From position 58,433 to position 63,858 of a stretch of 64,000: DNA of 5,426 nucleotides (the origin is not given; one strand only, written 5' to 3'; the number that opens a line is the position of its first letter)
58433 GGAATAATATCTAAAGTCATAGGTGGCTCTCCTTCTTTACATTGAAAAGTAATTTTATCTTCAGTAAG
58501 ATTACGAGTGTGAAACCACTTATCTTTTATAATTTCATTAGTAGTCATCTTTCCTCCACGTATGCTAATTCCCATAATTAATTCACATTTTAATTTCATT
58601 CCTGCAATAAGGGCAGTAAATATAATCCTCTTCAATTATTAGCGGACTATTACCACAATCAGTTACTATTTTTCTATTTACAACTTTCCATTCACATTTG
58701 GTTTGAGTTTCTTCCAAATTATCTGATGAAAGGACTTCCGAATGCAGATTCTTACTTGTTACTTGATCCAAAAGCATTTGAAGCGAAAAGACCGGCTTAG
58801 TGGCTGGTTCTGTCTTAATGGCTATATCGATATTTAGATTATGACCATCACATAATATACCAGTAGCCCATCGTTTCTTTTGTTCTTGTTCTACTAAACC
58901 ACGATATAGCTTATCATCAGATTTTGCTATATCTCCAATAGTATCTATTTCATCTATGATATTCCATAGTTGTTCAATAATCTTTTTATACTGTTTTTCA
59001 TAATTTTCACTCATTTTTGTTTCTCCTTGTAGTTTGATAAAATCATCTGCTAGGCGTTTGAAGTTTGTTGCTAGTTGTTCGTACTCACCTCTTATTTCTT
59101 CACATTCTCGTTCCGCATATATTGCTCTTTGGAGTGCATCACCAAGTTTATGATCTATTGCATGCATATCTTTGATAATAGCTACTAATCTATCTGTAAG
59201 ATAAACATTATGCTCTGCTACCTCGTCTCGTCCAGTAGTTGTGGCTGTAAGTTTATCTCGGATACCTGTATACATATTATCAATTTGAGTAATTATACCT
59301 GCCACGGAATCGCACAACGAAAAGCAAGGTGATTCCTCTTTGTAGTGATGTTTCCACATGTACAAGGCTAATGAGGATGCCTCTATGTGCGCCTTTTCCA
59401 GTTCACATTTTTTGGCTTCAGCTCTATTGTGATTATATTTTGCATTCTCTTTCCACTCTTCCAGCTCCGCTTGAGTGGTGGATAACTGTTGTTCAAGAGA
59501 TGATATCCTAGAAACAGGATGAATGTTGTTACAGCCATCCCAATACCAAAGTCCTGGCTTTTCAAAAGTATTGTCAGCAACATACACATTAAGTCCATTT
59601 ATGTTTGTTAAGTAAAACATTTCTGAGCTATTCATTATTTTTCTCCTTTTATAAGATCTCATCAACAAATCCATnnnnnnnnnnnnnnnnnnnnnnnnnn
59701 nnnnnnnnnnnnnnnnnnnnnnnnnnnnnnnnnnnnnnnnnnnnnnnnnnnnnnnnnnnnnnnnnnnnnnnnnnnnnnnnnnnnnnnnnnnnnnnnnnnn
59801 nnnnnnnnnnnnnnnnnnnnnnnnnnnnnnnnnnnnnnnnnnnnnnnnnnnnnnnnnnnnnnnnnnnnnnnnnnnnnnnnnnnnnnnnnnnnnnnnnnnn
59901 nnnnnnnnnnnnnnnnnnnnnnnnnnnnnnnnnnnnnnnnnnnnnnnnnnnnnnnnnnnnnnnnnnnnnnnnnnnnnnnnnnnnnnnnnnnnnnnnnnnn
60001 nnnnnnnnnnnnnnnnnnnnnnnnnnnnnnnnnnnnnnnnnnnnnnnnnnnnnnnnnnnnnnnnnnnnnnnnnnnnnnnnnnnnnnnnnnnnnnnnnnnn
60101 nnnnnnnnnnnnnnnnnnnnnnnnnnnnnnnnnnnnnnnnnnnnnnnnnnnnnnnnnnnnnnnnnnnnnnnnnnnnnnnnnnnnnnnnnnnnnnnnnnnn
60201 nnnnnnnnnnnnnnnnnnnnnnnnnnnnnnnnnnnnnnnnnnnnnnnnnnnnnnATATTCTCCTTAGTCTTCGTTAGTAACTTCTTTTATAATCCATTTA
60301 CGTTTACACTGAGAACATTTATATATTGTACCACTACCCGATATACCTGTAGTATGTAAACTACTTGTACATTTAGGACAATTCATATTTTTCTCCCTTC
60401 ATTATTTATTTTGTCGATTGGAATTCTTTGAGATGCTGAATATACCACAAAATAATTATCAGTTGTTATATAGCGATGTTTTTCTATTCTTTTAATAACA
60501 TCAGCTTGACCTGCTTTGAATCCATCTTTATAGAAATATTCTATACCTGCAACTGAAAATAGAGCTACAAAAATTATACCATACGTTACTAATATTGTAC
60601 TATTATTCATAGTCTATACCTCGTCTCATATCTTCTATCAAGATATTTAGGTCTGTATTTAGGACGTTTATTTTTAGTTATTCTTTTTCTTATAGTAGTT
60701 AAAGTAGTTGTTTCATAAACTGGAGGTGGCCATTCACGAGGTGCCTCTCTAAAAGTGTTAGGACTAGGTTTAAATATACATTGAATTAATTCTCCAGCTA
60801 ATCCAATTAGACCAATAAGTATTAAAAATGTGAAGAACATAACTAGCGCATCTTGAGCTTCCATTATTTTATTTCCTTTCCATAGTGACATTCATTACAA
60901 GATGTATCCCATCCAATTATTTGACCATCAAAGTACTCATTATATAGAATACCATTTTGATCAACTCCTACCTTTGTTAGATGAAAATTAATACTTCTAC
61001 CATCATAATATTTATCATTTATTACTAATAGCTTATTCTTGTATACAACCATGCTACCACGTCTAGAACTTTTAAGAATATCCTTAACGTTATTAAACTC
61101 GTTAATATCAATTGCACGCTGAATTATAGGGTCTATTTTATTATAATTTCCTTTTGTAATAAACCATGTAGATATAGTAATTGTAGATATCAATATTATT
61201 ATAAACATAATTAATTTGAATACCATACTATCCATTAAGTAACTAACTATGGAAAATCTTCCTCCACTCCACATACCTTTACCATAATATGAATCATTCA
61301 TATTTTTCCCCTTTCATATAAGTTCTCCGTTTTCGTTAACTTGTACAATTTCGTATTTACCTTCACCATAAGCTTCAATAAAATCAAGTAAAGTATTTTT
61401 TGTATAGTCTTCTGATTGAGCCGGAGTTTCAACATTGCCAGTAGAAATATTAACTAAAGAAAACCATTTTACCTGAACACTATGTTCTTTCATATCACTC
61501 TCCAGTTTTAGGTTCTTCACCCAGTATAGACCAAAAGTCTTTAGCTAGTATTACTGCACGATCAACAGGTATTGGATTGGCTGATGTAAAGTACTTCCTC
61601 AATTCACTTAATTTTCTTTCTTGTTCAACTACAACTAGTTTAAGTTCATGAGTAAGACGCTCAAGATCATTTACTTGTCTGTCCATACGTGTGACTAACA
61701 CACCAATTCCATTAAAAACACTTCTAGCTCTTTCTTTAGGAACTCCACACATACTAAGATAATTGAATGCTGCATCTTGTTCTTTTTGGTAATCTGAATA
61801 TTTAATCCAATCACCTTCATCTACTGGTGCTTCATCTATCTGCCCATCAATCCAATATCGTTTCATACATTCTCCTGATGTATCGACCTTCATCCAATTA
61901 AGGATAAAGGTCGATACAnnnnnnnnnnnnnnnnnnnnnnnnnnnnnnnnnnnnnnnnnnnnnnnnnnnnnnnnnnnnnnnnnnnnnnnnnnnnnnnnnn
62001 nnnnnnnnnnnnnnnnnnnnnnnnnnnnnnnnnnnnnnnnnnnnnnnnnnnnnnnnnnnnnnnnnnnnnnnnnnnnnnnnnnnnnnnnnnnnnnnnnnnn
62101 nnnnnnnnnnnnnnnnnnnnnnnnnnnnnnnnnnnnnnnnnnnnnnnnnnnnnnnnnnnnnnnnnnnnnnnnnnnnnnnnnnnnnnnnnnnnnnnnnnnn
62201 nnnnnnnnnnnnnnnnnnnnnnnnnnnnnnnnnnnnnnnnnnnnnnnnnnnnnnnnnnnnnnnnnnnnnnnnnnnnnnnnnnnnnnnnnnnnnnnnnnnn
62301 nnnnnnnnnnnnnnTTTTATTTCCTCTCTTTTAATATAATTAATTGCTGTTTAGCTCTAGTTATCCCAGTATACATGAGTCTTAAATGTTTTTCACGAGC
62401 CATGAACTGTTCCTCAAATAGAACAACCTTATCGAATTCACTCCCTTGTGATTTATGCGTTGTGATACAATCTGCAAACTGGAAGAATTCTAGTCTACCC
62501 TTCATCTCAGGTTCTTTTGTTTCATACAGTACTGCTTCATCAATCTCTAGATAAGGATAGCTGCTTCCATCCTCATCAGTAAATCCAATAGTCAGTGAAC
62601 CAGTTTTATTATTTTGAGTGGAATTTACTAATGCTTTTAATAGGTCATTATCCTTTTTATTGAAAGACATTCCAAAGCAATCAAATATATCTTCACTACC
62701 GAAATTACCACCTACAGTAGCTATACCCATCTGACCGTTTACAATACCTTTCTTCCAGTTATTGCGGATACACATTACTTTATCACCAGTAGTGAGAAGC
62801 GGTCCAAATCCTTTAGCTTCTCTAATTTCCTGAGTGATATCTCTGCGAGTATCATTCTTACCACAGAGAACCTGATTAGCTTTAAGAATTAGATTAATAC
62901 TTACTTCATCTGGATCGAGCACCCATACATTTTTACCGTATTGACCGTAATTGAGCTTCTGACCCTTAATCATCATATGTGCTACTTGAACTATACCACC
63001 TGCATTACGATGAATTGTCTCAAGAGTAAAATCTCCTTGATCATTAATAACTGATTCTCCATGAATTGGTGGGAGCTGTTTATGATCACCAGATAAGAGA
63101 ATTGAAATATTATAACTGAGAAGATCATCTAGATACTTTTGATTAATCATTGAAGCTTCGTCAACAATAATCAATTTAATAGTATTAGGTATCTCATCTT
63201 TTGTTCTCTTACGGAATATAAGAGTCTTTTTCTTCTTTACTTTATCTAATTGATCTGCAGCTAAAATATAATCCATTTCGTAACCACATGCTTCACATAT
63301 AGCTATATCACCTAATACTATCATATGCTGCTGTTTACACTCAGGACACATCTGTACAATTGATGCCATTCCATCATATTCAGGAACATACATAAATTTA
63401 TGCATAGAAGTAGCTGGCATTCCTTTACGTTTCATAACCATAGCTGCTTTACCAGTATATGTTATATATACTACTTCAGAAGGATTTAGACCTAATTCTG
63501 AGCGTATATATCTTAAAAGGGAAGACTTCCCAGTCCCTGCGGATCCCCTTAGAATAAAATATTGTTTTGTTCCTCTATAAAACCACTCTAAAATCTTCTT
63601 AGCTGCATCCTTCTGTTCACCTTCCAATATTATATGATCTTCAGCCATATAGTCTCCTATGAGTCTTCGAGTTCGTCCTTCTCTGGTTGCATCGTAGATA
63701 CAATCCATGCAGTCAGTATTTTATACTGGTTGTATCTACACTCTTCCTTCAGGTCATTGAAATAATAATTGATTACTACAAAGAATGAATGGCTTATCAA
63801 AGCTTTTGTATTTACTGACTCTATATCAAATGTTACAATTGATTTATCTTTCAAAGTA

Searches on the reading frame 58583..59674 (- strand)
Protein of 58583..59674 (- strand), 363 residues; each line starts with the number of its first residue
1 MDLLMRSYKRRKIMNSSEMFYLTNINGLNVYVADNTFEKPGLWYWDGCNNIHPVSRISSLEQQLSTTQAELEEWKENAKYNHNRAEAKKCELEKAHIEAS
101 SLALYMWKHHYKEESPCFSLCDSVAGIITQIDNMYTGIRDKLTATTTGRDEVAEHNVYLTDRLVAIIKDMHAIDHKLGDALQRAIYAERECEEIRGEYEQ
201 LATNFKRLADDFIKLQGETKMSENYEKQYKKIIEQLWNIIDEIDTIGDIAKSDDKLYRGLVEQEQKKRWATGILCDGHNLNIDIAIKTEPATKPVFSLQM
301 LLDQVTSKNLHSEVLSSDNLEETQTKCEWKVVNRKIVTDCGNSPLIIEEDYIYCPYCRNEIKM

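Call 11: search_protein_families(library=pfam, proteins=[window:58583-59674:-], max_evalue=0.01)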
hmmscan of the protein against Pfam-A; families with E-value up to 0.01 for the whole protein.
window:58583-59674:- (363 aa): 2 families
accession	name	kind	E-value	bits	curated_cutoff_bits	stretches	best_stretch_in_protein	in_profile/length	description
PF20993.2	CENPH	-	0.00035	21.2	27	1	145-235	70-157/175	CENPH protein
PF00647.24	EF1G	-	0.0069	16.7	23.3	0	63-134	8-78/107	Elongation factor 1 gamma, conserved domain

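Call 12: search_protein_families(library=phrogs, proteins=[window:58583-59674:-], max_evalue=0.01)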
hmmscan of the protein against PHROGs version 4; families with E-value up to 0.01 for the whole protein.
window:58583-59674:- (363 aa): 1 family
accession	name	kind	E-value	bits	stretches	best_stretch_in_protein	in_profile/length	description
phrog_11658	-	unknown function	0.0094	17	0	227-267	113-153/192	-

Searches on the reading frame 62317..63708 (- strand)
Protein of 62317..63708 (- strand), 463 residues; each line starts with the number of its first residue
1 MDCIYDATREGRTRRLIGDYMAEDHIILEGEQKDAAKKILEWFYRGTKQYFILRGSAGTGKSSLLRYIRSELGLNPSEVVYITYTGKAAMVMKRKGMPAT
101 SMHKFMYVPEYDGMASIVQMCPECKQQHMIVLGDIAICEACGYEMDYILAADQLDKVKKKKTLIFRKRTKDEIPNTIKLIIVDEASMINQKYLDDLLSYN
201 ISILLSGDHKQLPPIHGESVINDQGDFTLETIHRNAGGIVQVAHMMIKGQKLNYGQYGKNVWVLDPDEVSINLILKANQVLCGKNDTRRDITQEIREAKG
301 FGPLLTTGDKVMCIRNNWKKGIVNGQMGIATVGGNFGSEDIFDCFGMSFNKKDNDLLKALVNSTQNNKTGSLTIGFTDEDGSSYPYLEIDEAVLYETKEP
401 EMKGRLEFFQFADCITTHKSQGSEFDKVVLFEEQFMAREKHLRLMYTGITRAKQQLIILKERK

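Call 11: search_protein_families(library=pfam, proteins=[window:62317-63708:-], max_evalue=0.01)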
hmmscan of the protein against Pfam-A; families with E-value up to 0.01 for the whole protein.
window:62317-63708:- (463 aa): 13 families
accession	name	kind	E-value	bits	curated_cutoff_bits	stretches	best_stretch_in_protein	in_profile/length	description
PF13604.12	AAA_30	-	1.7e-18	67.5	27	1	28-251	2-173/191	AAA domain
PF13245.12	AAA_19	-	6.7e-16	59.1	25.1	1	48-215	11-132/134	AAA domain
PF13538.12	UvrD_C_2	-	1.5e-13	50.8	27.4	1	412-458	2-51/52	UvrD-like helicase C-terminal domain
PF01443.25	Viral_helicase1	-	4.8e-12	46.6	21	1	349-459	119-227/228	Viral superfamily 1 RNA helicase core domain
PF05970.20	PIF1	-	6.3e-12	46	25.9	1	28-121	2-91/223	PIF1-like helicase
PF18335.7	SH3_13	-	5.5e-06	26.5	41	1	299-329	20-50/65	ATP-dependent RecD-like DNA helicase SH3 domain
PF13361.12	UvrD_C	-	2.9e-05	24.1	25.6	1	414-460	289-347/350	UvrD-like helicase C-terminal domain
PF00580.27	UvrD-helicase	-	8.5e-05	22.8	23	1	48-95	13-64/271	UvrD/REP helicase N-terminal domain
PF13401.12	AAA_22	-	0.00012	22.9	27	0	47-87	4-44/130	AAA domain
PF01637.24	ATPase_2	-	0.00085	19.6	33.2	1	37-189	9-123/225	ATPase domain predominantly from Archaea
PF05127.21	NAT10_TcmA_helicase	-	0.0031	17.8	22.7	0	160-205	90-118/176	RNA cytidine acetyltransferase NAT10/TcmA, helicase domain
PF13086.12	AAA_11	-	0.0055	16.9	27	0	176-215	213-253/257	AAA domain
PF03193.22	RsgA_GTPase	-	0.007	16.6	30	0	27-86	88-144/174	RsgA GTPase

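Call 12: search_protein_families(library=phrogs, proteins=[window:62317-63708:-], max_evalue=0.01)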
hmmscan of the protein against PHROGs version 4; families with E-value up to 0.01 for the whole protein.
window:62317-63708:- (463 aa): 7 families
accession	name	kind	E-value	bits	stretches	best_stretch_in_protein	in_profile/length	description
phrog_325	-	DNA, RNA and nucleotide metabolism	2e-77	262.4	1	20-462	463-870/986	Dda-like helicase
phrog_4412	-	DNA, RNA and nucleotide metabolism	1.4e-33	117.2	3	405-461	658-714/743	exonuclease V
phrog_1967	-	DNA, RNA and nucleotide metabolism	2.9e-12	47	2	415-460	608-668/776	DNA helicase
phrog_25411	-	unknown function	4.5e-06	26.6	1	174-217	351-394/627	-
phrog_5846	-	DNA, RNA and nucleotide metabolism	0.00044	20.6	1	35-198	23-116/380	clamp loader of DNA polymerase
phrog_168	-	DNA, RNA and nucleotide metabolism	0.0019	18.9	0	24-116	21-114/314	clamp loader of DNA polymerase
phrog_170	-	other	0.0075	16.7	0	31-68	79-110/323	PhoH-like phosphate starvation-inducible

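Call 14: search_dna_similar(query=window:62317-63708:-, collection=phages, mode=protein, max_rows=15)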
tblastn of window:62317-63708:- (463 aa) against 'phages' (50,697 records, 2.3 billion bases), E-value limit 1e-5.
Records with a match: 578; places in all: 579; records where one place covers at least 80% of the query: 574.
Best place of each record, by identity: <60% 578.
By first word of the organism name: Pseudomonas 363; Caulobacter 39; Escherichia 28; Burkholderia 13; Brevundimonas 13; Bordetella 12; Staphylococcus 10; Serratia 9; Bacillus 8; Sinorhizobium 7; and 40 more.
By host as written in the record: Pseudomonas aeruginosa 142; Pseudomonas aeruginosa PAO1 107; - 39; Pseudomonas sp. 34; Caulobacter vibrioides CB15 22; Escherichia coli 14; Pseudomonas aeruginosa PA14 12; Bordetella bronchiseptica ATCC 10580 9; and 105 more.
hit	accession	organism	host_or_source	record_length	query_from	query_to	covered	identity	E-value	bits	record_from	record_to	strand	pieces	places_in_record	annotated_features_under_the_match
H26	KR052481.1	Sinorhizobium phage phiM19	Sinorhizobium meliloti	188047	8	458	97%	33.1%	7e-41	162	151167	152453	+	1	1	putative exodeoxyribonuclease V | hypothetical protein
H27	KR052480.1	Sinorhizobium phage phiM7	Sinorhizobium meliloti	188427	8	458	97%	33.1%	7e-41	162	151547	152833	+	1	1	putative exodeoxyribonuclease V | hypothetical protein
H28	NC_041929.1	Sinorhizobium phage phiM7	Sinorhizobium meliloti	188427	8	458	97%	33.1%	7e-41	162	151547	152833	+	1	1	Dda-like helicase | hypothetical protein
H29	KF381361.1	Sinorhizobium phage phiM12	Sinorhizobium meliloti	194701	8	458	97%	33.1%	7e-41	162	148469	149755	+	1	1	putative exodeoxyribonuclease V | hypothetical protein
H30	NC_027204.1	Sinorhizobium phage phiM12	Sinorhizobium meliloti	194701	8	458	97%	33.1%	7e-41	162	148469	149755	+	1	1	Dda-like helicase | hypothetical protein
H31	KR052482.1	Sinorhizobium phage phiN3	Sinorhizobium meliloti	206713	28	458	93%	31.7%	7e-40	159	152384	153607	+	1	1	exodeoxyribonuclease V protein subunit alpha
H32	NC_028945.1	Sinorhizobium phage phiN3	Sinorhizobium meliloti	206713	28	458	93%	31.7%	7e-40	159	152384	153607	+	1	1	Dda-like helicase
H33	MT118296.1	Pseudomonas phage Epa19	Pseudomonas sp.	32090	31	460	93%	31.7%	2e-49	187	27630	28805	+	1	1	5' to 3' DNA helicase-like protein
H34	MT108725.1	Pseudomonas phage Epa5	Pseudomonas sp.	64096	31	460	93%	31.7%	2e-49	187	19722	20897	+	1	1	none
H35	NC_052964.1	Pseudomonas phage Epa5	Pseudomonas sp.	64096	31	460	93%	31.7%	2e-49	187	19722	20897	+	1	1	none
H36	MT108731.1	Pseudomonas phage Epa43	Pseudomonas sp.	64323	31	460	93%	31.7%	2e-49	187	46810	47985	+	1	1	none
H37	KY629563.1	Sphingobium phage Lacusarx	Sphingobium sp. IP1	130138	28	459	93%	31.4%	4e-39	156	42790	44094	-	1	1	recD2: ATP-dependent RecD-like DNA helicase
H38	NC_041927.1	Sphingobium phage Lacusarx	Sphingobium sp. IP1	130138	28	459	93%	31.4%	4e-39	156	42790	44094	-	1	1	recD2: Dda-like helicase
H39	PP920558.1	Pseudomonas phage Lucjan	Pseudomonas aeruginosa PAO-1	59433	11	460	97%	30.1%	6e-47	180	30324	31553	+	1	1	RecD-like DNA helicase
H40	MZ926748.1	Pseudomonas phage AIIMS-Plu-RaNi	Pseudomonas luteola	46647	31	460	93%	30.8%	4e-47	180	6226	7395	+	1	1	putative helicase | hypothetical protein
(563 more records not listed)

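Call 68: find_related_loci(query=window:62317-63708:-, collection=viral_contigs, flank=10000)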
Query window:62317-63708:- (463 aa) in viral_contigs; peptide patterns used: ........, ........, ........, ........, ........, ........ (x = any residue, [..] = any of these).
6 stretches matched a pattern, but none encodes a relative of the query by tblastn (E <= 1e-3).
